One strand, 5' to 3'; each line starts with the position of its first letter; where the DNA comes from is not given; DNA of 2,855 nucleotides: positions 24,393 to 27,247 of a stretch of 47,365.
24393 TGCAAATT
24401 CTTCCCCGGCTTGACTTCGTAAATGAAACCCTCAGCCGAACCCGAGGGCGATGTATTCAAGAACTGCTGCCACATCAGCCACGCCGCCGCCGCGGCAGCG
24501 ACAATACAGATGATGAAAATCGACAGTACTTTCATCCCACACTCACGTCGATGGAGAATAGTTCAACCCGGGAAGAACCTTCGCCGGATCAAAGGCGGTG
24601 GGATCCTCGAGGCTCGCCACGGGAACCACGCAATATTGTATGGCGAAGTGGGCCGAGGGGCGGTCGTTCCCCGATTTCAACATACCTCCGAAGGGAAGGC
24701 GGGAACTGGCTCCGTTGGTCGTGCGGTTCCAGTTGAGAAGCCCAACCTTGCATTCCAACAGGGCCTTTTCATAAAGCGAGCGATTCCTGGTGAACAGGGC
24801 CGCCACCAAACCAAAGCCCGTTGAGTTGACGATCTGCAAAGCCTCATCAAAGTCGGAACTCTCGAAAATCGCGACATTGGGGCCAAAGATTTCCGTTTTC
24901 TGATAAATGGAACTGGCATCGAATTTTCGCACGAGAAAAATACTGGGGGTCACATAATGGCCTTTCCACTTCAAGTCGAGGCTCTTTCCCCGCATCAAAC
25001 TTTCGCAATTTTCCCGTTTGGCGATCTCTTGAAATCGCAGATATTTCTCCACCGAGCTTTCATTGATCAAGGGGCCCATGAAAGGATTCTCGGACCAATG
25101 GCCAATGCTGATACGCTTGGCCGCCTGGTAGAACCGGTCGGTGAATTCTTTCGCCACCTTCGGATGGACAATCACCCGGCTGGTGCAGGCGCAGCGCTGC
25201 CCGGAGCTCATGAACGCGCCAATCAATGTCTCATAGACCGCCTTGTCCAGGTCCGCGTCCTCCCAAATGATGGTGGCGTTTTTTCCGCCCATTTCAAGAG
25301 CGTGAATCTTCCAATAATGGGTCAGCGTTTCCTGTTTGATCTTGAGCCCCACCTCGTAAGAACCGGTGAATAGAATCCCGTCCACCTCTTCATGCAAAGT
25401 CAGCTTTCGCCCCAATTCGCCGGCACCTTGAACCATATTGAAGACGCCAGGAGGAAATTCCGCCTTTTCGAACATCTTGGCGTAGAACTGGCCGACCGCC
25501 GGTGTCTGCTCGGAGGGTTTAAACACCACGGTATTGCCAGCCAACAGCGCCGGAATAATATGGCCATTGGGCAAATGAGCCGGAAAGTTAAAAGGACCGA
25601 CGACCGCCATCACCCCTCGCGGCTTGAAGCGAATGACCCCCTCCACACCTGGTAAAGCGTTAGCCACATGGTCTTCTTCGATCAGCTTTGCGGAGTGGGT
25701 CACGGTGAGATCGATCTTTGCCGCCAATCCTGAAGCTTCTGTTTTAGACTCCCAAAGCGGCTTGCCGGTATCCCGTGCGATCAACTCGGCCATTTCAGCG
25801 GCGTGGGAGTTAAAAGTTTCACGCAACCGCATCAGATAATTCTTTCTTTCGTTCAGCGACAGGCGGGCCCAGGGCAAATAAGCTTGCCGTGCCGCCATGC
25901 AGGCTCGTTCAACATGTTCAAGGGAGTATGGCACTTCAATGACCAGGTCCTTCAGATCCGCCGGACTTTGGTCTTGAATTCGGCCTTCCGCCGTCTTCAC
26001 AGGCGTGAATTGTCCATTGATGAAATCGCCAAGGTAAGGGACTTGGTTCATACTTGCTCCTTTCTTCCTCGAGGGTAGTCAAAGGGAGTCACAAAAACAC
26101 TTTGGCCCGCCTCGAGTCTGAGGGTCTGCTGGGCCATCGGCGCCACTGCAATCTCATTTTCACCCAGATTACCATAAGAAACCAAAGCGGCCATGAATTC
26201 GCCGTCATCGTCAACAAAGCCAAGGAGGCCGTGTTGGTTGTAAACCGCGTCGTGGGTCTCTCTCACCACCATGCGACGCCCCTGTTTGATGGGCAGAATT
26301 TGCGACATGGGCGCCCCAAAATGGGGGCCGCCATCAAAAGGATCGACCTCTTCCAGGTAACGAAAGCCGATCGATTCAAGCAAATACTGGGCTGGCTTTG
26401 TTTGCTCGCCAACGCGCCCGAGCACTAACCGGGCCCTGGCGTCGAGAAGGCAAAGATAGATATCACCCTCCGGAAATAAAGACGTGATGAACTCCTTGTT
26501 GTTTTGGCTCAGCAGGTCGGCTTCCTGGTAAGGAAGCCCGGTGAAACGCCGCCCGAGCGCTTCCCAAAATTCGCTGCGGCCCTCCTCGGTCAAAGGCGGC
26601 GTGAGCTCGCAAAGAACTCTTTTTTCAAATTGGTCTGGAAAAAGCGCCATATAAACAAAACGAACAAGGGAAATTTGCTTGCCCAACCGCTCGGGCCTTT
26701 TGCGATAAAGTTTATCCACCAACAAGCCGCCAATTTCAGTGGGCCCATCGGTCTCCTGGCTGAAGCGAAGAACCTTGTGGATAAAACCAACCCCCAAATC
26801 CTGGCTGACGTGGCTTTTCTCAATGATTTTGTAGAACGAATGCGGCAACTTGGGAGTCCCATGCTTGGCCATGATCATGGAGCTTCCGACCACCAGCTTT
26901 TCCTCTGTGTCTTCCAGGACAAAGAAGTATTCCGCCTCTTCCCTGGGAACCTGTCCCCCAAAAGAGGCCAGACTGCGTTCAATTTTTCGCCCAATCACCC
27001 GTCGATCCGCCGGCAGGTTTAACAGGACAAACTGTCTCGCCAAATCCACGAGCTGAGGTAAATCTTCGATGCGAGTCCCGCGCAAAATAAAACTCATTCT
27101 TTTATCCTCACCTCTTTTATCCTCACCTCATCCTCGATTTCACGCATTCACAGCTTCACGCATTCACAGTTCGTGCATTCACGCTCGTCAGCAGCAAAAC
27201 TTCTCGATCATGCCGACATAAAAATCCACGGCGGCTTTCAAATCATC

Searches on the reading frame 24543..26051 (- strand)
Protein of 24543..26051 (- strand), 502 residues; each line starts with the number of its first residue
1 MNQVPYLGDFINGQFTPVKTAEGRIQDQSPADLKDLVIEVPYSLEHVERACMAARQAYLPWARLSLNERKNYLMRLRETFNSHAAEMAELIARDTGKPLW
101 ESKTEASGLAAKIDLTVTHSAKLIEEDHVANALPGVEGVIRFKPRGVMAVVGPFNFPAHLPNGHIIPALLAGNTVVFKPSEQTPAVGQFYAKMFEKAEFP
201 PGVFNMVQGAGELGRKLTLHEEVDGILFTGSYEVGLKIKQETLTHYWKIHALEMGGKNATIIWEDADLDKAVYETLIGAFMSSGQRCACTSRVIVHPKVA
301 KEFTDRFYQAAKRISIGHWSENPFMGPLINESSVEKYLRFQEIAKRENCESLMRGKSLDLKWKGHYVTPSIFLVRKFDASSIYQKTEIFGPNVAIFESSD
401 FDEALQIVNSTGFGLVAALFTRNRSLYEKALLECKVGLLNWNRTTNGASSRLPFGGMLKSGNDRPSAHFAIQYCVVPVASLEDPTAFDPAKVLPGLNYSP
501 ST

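Call 64: search_protein_families(library=pfam, proteins=[window:24543-26051:-], max_evalue=0.00001)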
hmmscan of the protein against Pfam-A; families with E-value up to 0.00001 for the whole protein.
window:24543-26051:- (502 aa): 1 family
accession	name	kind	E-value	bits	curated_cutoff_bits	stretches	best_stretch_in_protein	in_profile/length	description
PF00171.27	Aldedh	-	6.2e-118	394.7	23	1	23-472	7-453/461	Aldehyde dehydrogenase family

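Call 65: find_homologous_proteins(query=window:24543-26051:-, max_evalue=1e-100)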
Query window:24543-26051:- (502 aa): 2413 proteins with E <= 1e-100 among 8000 candidates; the best 120 are listed.
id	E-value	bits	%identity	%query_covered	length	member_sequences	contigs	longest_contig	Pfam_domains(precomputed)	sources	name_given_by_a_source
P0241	0.0e+0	1152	100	100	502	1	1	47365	PF00171.28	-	-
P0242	1.3e-281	952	80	99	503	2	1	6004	PF00171.28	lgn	-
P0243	6.8e-279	944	80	99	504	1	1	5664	PF00171.28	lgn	-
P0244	1.6e-276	936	79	99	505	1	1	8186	PF00171.28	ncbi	-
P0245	3.7e-276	935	80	99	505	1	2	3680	PF00171.28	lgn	-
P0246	1.0e-275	933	80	98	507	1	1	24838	PF00171.28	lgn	-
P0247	1.1e-275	933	79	98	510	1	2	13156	PF00171.28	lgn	-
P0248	1.5e-275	932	79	99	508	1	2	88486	PF00171.28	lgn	-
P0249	7.4e-274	927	80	98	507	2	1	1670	PF00171.28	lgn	-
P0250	1.2e-273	926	78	98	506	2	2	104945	PF00171.28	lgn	-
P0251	2.3e-272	922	78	99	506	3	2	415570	PF00171.28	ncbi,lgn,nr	ncbi:MAG: succinylglutamate-semialdehyde dehydrogenase [Bdellovibrionaceae bacterium]|nr:succinylglu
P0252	6.1e-271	917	77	99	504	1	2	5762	PF00171.28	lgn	-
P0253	1.4e-270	916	78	99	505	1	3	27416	PF00171.28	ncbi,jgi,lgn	jgi:succinylglutamic semialdehyde dehydrogenase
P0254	5.4e-270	914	77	99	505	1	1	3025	PF00171.28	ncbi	-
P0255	1.3e-269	913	77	99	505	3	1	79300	PF00171.28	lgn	-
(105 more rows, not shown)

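Call 66: find_encoding_contigs(protein=P0242, flank=10000, max_places=2)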
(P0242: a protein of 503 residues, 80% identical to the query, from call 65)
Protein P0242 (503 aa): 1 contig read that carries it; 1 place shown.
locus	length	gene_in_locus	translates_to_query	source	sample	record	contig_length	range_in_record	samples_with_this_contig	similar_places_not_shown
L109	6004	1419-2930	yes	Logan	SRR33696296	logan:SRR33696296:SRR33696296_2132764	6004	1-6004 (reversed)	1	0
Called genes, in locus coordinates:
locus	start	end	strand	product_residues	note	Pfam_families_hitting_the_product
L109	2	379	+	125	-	?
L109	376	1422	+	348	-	PF04958:AstA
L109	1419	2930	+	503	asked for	PF00171:Aldedh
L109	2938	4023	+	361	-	PF02618:YceG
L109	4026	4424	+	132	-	PF00472:RF-1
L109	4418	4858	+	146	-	-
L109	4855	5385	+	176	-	-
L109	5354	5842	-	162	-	-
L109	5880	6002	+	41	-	?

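Call 67: find_encoding_contigs(protein=P0246, flank=10000, max_places=2)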
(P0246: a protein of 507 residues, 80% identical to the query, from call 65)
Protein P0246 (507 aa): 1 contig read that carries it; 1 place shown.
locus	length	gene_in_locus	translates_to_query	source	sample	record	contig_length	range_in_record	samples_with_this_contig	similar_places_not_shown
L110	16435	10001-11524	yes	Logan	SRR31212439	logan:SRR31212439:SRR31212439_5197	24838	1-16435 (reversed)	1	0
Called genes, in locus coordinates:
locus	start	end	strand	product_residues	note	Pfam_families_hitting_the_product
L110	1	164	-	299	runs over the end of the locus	PF08666:SAF, PF16976:RcpC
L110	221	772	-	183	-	-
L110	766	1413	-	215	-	-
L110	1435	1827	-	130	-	-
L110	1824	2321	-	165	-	PF01478:Peptidase_A24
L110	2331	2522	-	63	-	-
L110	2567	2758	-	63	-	PF16982:Flp1_like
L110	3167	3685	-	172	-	PF00156:Pribosyltran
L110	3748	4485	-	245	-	PF12895:ANAPC3 (weak), PF13429:TPR_15 (weak), PF25058:ARM_TT21, PF00515:TPR_1 (weak), PF07719:TPR_2 (weak), PF13181:TPR_8 (weak), PF13432:TPR_16 (weak), PF14559:TPR_19, +15 more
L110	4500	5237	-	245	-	PF25064:ARM_TT21_5th (faint), PF13512:TPR_18, PF07719:TPR_2 (faint), PF13428:TPR_14 (faint), PF13525:YfiO, PF14559:TPR_19 (faint), PF13174:TPR_6 (faint), PF13432:TPR_16 (faint)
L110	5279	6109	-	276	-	PF08239:SH3_3 (weak)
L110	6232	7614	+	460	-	PF00202:Aminotran_3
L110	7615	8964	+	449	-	PF01546:Peptidase_M20, PF07687:M20_dimer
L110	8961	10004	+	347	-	PF04958:AstA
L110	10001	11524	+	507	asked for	PF00171:Aldedh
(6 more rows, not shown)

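Call 68: find_encoding_contigs(protein=P0248, flank=10000, max_places=2)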
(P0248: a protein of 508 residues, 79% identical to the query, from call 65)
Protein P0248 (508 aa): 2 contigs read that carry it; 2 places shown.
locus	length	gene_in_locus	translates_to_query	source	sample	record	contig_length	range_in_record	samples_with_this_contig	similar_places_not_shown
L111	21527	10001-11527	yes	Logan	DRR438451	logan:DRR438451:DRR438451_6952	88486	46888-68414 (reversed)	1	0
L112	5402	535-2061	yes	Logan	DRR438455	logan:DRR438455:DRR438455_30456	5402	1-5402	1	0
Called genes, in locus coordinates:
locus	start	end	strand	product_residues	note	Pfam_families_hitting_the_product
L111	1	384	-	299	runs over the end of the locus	PF08666:SAF, PF16976:RcpC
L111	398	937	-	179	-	-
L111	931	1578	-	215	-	-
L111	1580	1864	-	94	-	-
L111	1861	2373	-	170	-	PF01478:Peptidase_A24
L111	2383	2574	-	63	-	-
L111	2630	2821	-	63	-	PF16982:Flp1_like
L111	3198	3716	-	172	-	PF00156:Pribosyltran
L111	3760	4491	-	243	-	PF13432:TPR_16 (weak), PF12895:ANAPC3 (weak), PF13429:TPR_15 (weak), PF25058:ARM_TT21, PF00515:TPR_1 (weak), PF07719:TPR_2 (weak), PF13181:TPR_8 (weak), PF14559:TPR_19, +17 more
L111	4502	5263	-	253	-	PF25064:ARM_TT21_5th (faint), PF13432:TPR_16 (faint), PF13512:TPR_18, PF13525:YfiO, PF14559:TPR_19 (faint), PF07719:TPR_2 (faint), PF13174:TPR_6 (faint), PF13428:TPR_14 (faint)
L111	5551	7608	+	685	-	PF00202:Aminotran_3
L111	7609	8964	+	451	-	PF01546:Peptidase_M20, PF07687:M20_dimer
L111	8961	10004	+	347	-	PF04958:AstA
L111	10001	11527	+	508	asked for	PF00171:Aldedh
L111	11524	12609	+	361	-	PF02618:YceG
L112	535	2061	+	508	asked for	PF00171:Aldedh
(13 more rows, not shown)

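Call 93: find_encoding_contigs(protein=P0247, flank=10000, max_places=3)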
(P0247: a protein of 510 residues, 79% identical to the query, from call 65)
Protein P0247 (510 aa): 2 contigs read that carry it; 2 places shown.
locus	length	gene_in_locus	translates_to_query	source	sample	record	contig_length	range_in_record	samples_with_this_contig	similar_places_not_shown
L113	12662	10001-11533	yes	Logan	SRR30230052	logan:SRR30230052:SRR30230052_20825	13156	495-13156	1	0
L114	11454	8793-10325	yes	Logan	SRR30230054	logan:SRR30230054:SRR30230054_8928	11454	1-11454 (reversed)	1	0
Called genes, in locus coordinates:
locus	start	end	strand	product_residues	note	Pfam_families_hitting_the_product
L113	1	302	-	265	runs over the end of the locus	?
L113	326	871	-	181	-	-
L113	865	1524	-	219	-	-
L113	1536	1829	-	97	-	-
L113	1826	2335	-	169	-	PF01478:Peptidase_A24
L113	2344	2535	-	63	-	-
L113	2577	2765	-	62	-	PF16982:Flp1_like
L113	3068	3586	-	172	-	PF00156:Pribosyltran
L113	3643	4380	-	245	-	PF13432:TPR_16 (weak), PF12895:ANAPC3 (weak), PF13429:TPR_15, PF25058:ARM_TT21, PF00515:TPR_1 (weak), PF07719:TPR_2 (weak), PF13181:TPR_8 (weak), PF14559:TPR_19, +19 more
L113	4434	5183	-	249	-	PF13512:TPR_18, PF13525:YfiO, PF14559:TPR_19 (faint), PF13174:TPR_6 (faint), PF13428:TPR_14 (faint)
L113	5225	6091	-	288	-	PF13432:TPR_16 (faint), PF08239:SH3_3 (weak)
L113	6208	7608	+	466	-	PF00202:Aminotran_3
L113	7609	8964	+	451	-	PF01546:Peptidase_M20, PF07687:M20_dimer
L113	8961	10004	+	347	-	PF04958:AstA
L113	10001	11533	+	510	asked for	PF00171:Aldedh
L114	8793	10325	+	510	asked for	PF00171:Aldedh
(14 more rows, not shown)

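Call 94: find_encoding_contigs(protein=P0243, flank=10000, max_places=3)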
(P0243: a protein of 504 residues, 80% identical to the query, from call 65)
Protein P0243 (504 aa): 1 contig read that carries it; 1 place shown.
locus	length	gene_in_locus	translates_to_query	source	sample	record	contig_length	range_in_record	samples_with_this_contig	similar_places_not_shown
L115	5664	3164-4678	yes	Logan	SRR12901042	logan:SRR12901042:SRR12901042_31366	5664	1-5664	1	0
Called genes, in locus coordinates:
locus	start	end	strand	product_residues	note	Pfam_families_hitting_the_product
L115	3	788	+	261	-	?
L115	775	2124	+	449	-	PF01546:Peptidase_M20, PF07687:M20_dimer (weak)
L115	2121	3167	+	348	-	PF04958:AstA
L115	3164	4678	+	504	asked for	PF00171:Aldedh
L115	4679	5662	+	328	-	?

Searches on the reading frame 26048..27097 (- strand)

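Call 64: search_protein_families(library=pfam, proteins=[window:26048-27097:-], max_evalue=0.00001)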
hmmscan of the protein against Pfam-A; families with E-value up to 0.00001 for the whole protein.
window:26048-27097:- (349 aa): 1 family
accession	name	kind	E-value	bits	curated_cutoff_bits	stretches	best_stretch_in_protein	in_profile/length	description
PF04958.18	AstA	-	2.5e-91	306.2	29.4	1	3-337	2-336/337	Arginine N-succinyltransferase beta subunit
